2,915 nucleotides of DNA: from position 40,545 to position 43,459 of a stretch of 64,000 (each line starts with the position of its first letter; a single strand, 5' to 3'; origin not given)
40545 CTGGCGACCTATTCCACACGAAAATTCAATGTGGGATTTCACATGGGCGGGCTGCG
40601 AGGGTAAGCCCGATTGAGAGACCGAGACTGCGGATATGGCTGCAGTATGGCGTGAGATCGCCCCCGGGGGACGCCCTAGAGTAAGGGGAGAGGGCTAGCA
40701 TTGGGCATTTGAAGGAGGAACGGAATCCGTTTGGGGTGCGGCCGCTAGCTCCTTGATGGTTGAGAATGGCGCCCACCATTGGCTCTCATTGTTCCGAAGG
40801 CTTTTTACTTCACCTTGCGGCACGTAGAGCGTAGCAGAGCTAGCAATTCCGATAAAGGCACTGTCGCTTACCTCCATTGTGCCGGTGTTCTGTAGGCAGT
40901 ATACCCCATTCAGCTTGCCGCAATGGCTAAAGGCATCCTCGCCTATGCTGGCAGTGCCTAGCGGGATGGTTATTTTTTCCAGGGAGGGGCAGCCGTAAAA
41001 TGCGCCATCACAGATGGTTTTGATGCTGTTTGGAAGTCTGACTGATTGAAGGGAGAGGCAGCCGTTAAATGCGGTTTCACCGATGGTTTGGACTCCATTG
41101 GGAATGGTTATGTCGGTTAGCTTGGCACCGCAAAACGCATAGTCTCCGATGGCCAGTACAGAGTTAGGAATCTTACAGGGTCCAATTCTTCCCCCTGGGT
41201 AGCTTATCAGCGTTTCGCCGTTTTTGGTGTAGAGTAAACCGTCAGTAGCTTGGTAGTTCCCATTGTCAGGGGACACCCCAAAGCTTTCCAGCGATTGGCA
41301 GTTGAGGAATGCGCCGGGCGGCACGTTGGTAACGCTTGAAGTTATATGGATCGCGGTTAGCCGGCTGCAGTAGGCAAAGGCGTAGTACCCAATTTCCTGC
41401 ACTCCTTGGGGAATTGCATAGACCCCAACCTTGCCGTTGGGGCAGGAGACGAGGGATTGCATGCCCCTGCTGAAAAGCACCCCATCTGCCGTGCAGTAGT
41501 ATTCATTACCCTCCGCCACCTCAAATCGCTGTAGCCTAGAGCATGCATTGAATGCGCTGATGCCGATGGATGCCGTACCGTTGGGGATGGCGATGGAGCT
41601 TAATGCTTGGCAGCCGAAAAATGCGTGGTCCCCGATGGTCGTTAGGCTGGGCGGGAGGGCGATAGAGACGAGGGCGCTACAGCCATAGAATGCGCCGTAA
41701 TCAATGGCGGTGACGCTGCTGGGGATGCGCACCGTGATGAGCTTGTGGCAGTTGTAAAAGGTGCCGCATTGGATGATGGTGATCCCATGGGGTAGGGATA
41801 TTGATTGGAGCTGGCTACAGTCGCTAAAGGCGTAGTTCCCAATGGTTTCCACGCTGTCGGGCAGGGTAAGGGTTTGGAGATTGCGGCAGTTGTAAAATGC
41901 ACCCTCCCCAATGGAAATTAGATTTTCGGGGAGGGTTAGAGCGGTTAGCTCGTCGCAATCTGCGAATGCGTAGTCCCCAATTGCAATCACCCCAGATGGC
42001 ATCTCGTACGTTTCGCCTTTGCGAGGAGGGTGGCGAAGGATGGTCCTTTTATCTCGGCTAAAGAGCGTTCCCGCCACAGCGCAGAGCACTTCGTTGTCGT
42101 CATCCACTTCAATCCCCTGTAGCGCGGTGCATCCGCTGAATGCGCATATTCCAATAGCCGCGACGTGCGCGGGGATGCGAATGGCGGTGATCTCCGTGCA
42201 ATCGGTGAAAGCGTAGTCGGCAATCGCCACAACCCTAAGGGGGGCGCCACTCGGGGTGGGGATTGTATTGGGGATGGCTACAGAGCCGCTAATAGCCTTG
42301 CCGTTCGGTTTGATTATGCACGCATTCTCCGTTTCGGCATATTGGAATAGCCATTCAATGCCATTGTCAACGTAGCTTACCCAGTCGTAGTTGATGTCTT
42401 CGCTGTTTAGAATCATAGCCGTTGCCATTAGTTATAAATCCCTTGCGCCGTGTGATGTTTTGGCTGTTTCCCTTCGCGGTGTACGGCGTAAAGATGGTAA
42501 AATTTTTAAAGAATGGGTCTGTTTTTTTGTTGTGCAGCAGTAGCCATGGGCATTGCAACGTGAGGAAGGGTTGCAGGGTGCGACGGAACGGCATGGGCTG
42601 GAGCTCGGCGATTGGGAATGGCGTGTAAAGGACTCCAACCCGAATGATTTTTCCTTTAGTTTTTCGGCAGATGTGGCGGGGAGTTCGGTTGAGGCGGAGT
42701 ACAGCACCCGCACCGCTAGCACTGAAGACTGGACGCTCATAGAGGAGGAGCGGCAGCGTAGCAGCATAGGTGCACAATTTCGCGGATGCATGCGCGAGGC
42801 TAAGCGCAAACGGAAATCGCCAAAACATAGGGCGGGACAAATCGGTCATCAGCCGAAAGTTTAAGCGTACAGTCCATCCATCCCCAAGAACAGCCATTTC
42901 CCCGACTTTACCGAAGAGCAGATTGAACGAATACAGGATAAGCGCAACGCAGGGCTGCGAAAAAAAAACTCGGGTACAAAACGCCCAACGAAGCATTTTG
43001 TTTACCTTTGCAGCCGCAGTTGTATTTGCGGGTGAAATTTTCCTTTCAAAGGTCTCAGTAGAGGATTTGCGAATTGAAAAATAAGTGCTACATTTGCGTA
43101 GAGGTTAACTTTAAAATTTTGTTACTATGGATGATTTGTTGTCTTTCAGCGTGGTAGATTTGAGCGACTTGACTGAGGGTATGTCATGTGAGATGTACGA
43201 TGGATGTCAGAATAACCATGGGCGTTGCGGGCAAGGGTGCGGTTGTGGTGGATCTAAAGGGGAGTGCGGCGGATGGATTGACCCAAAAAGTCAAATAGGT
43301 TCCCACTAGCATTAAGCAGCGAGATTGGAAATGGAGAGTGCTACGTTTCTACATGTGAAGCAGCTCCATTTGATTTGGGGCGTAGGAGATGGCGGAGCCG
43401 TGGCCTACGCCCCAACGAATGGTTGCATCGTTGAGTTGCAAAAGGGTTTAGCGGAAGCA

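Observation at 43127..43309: Precursor candidate: six cysteines and twelve glycines packed into residues 18-58 behind an acidic, Cys-free 17-aa N-terminus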

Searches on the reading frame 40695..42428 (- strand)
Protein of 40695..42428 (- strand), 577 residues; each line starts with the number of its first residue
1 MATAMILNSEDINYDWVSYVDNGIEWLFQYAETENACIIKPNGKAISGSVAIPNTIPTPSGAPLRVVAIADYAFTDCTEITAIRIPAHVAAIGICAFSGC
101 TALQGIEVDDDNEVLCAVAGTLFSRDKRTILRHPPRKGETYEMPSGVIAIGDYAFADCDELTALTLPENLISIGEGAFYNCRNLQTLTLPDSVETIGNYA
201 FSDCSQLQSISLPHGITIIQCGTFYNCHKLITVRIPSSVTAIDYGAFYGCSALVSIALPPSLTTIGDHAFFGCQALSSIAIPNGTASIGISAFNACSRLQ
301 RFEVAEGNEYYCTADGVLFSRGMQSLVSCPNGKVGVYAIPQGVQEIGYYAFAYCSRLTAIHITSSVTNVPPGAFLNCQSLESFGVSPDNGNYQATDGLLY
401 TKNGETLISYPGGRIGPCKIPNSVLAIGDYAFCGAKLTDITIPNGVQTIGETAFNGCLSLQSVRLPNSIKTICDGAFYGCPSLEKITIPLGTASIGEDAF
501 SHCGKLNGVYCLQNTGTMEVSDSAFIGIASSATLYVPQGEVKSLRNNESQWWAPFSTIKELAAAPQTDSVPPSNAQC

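Call 4: search_protein_families(library=pfam, proteins=[window:40695-42428:-], max_evalue=0.01)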
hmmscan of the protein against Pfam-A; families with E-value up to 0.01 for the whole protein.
window:40695-42428:- (577 aa): 4 families
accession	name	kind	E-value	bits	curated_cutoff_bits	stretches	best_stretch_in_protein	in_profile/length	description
PF13306.12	LRR_5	-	5e-101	333.9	27.7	5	140-252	15-125/127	BspA type Leucine rich repeat region (6 copies)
PF13855.12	LRR_8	-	1.7e-18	66.5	27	3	161-214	3-58/61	Leucine rich repeat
PF12799.13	LRR_4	-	0.004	17.8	27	0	161-189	3-30/44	Leucine Rich repeats (2 copies)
PF23622.1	LRR_At1g61320_AtMIF1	-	0.0061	16.4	26.9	0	68-112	118-162/384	At1g61320/AtMIF1, LRR domain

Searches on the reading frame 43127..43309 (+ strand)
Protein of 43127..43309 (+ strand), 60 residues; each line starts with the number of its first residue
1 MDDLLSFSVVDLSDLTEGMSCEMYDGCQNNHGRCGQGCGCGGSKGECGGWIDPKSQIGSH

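Call 4: search_protein_families(library=pfam, proteins=[window:43127-43309:+], max_evalue=0.01)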
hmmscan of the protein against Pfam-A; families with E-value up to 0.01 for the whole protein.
window:43127-43309:+ (60 aa): 0 families

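Call 5: search_protein_families(library=ncbifam, proteins=[window:43127-43309:+], max_evalue=1)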
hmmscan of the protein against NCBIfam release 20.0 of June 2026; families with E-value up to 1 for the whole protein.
window:43127-43309:+ (60 aa): 0 families

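Call 7: find_homologous_proteins(query=window:43127-43306:+, max_evalue=10)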
Query seq(60 aa) (60 aa): 1 proteins with E <= 10 among 1 candidates.
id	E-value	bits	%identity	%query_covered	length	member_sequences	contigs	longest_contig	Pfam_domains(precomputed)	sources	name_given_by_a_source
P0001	1.6e-32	128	97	100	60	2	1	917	-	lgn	-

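Call 28: find_homologous_proteins(query=A1, max_evalue=10)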
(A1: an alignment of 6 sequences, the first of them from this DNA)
Query A1 (6 sequences) (60 aa, profile of the alignment): 12 proteins with E <= 10 among 140 candidates.
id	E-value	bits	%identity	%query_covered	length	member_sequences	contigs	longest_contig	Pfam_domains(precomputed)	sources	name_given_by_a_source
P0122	1.6e-22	97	52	82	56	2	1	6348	-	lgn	-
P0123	2.5e-21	93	42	85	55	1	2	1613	-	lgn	-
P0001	2.2e-20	90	97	100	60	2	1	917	-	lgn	-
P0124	7.1e-20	88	40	93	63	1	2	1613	-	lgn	-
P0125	1.3e-17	81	43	62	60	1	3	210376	-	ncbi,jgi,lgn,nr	ncbi:MAG: hypothetical protein N4A72_17270 [Bacteroidales bacterium]|jgi:hypothetical protein|nr:hyp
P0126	4.8e-17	79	45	80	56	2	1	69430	-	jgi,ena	-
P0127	1.1e-15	75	47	57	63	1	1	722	-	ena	-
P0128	4.6e-15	73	48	97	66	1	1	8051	-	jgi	jgi:hypothetical protein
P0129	7.1e-10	56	67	25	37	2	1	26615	-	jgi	jgi:hypothetical protein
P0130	1.8e-6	46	25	72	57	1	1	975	-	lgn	-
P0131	8.5e-6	43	23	72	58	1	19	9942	-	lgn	-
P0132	4.6e-4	38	-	-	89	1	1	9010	-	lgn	-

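Call 38: find_encoding_contigs(protein=P0128, flank=8000, max_places=2)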
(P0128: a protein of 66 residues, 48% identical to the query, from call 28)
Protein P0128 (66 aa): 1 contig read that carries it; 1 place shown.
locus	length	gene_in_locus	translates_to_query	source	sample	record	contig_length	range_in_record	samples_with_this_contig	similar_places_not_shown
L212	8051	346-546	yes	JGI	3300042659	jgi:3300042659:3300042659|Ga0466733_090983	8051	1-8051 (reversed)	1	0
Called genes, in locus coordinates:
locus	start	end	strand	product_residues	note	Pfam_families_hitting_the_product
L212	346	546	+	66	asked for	-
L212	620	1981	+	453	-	PF04055:Radical_SAM, PF13353:Fer4_12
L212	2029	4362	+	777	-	PF13620:CarboxypepD_reg, PF13715:CarbopepD_reg_2, PF07715:Plug (faint), PF00593:TonB_dep_Rec_b-barrel, PF14905:OMP_b-brl_3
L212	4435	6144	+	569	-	PF00664:ABC_membrane, PF00005:ABC_tran, PF13304:AAA_21 (faint)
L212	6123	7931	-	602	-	PF01541:GIY-YIG, PF27096:UvrC_M, PF22920:UvrC_RNaseH, PF08459:UvrC_RNaseH_dom, PF14520:HHH_5 (weak), PF12826:HHH_2 (weak)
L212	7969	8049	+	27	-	?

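Call 39: find_encoding_contigs(protein=P0131, flank=8000, max_places=3)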
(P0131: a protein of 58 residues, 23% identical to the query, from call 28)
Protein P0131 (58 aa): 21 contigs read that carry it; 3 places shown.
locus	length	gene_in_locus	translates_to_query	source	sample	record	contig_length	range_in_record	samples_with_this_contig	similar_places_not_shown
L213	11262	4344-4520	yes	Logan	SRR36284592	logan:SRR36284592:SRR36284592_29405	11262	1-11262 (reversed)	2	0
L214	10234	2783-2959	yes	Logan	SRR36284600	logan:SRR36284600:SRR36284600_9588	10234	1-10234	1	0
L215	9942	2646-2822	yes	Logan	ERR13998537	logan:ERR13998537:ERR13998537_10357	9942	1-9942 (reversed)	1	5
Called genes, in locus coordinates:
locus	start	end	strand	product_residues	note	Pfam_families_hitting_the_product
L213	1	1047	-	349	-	?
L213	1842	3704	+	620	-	PF00515:TPR_1 (faint), PF07719:TPR_2 (faint), PF13181:TPR_8 (faint), PF13374:TPR_10 (faint), PF17874:TPR_MalT (weak), PF13424:TPR_12 (weak)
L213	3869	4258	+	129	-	PF11589:DUF3244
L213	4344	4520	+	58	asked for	-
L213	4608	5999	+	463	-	PF04055:Radical_SAM, PF13353:Fer4_12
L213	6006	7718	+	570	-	PF00664:ABC_membrane, PF00005:ABC_tran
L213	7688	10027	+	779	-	PF13620:CarboxypepD_reg, PF13715:CarbopepD_reg_2, PF00593:TonB_dep_Rec_b-barrel, PF14905:OMP_b-brl_3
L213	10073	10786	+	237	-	PF04488:Gly_transf_sug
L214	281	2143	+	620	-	PF00515:TPR_1 (faint), PF07719:TPR_2 (faint), PF13181:TPR_8 (faint), PF13374:TPR_10 (faint), PF13424:TPR_12 (weak), PF17874:TPR_MalT, PF13424:TPR_12 (weak)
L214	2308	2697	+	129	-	PF11589:DUF3244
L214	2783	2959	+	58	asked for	-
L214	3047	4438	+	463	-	PF04055:Radical_SAM, PF13353:Fer4_12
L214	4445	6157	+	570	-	PF00664:ABC_membrane, PF00005:ABC_tran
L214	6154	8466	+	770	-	PF13620:CarboxypepD_reg, PF13715:CarbopepD_reg_2, PF00593:TonB_dep_Rec_b-barrel, PF14905:OMP_b-brl_3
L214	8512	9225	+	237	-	PF04488:Gly_transf_sug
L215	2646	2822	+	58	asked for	-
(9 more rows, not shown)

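Call 40: find_encoding_contigs(protein=P0132, flank=8000, max_places=2)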
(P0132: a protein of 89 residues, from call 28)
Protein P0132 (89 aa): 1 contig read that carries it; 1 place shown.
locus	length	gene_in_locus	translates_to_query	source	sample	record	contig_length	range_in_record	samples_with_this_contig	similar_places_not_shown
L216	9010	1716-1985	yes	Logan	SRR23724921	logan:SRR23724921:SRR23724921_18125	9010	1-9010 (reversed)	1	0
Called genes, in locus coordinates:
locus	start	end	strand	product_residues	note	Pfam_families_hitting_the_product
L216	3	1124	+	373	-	?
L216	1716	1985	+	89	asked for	-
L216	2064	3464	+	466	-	PF04055:Radical_SAM, PF13353:Fer4_12, PF13186:SPASM (weak)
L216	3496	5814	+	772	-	PF13620:CarboxypepD_reg, PF13715:CarbopepD_reg_2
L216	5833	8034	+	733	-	PF03412:Peptidase_C39, PF00664:ABC_membrane, PF00005:ABC_tran, PF02463:SMC_N (weak)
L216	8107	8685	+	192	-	-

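Call 64: search_protein_families(library=ncbifam, proteins=[window:43127-43306:+, P0132, P0125, P0128, P0131, P0122, P0123, P0124, P0126], max_evalue=10)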
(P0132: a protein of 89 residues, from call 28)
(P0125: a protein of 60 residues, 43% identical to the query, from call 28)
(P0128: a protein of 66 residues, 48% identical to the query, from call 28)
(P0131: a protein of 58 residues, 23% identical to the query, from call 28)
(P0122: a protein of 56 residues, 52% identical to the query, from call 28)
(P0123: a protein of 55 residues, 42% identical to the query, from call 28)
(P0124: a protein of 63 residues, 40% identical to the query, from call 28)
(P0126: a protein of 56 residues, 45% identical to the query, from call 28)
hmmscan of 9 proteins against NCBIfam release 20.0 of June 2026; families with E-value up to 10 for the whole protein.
seq(60 aa): 0 families

P0132 (89 aa): 1 family
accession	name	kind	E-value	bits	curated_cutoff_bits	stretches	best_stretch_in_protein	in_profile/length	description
NF058656.1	NEAT_IsdX2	exception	0.3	9.1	1400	1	3-86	452-533/912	NEAT domain-containing hemophore IsdX2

P0125 (60 aa): 1 family
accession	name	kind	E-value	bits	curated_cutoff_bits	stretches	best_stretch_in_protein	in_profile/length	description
NF041536.1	ArsM_DUF2284_UU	exception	0.11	10.8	575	1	19-58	379-417/459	arsenite methyltransferase/DUF2284 domain selenoprotein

P0128 (66 aa): 0 families

P0131 (58 aa): 1 family
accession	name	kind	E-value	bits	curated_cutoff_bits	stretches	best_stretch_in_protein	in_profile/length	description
NF038033.1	FEA1_rel_lipo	equivalog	0.94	8.1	250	1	18-49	24-55/406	FEA1-related lipoprotein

P0122 (56 aa): 0 families

P0123 (55 aa): 0 families

P0124 (63 aa): 0 families

P0126 (56 aa): 0 families

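Call 71: search_protein_representatives(alignment_id=A3)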
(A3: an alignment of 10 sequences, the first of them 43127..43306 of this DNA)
Query: 10 sequences, 57 profile positions. Proteins with E-value up to 0.001 (for the whole library): 64; up to 1e-10: 26; up to 1e-30: 0. The best 64 are listed.
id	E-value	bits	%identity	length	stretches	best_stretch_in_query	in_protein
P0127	2.6e-21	91.4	-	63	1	3-55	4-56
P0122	9.9e-21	89.5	-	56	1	1-55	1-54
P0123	4.7e-19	84.2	-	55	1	1-55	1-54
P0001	3.6e-18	81.3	-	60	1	1-56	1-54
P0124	1.2e-17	79.7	-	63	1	1-56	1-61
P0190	2.6e-17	78.6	-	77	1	1-54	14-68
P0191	1.6e-16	76.0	-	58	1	3-54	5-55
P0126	2.0e-15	72.5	-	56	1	1-56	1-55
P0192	3.0e-15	72.0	-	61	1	1-55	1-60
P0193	5.4e-15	71.2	-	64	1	1-52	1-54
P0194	5.5e-15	71.2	-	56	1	2-51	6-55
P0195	7.7e-15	70.7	-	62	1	1-55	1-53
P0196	9.6e-15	70.4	-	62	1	2-54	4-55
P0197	1.3e-14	69.9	-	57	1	1-52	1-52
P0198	1.9e-14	69.4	-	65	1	2-53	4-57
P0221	3.3e-07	46.2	-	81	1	3-55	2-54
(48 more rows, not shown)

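Call 73: find_encoding_contigs(protein=P0195, flank=8000, max_places=3)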
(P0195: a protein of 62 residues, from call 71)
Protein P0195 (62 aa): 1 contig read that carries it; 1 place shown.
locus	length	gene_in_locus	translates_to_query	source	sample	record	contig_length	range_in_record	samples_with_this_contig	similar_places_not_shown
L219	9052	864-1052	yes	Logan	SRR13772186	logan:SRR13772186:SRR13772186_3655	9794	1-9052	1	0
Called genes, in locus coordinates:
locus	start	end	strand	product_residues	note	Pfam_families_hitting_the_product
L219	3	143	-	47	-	?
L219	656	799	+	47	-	-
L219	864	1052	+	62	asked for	-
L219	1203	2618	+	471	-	PF04055:Radical_SAM, PF13353:Fer4_12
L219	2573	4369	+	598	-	PF00664:ABC_membrane, PF00005:ABC_tran, PF02463:SMC_N (faint)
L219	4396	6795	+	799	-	PF13620:CarboxypepD_reg, PF13715:CarbopepD_reg_2 (weak), PF07715:Plug (weak), PF00593:TonB_dep_Rec_b-barrel, PF14905:OMP_b-brl_3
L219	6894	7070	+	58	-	-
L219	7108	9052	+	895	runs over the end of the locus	?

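Call 74: find_encoding_contigs(protein=P0221, flank=8000, max_places=3)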
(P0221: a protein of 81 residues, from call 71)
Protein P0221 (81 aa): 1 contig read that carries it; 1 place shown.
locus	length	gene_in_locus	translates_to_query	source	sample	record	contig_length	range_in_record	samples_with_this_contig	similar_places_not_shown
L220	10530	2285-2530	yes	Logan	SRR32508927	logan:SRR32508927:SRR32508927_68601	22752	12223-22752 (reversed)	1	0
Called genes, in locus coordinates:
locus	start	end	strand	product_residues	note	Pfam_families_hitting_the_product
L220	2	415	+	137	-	?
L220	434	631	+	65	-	PF04024:PspC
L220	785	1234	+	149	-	PF04074:DUF386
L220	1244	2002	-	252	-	PF00196:GerE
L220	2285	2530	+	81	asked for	-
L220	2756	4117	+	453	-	PF04055:Radical_SAM, PF13353:Fer4_12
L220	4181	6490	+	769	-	PF13620:CarboxypepD_reg, PF13715:CarbopepD_reg_2, PF00593:TonB_dep_Rec_b-barrel, PF14905:OMP_b-brl_3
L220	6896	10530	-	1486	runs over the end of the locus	PF14339:DUF4394 (faint), PF07705:CARDB (weak)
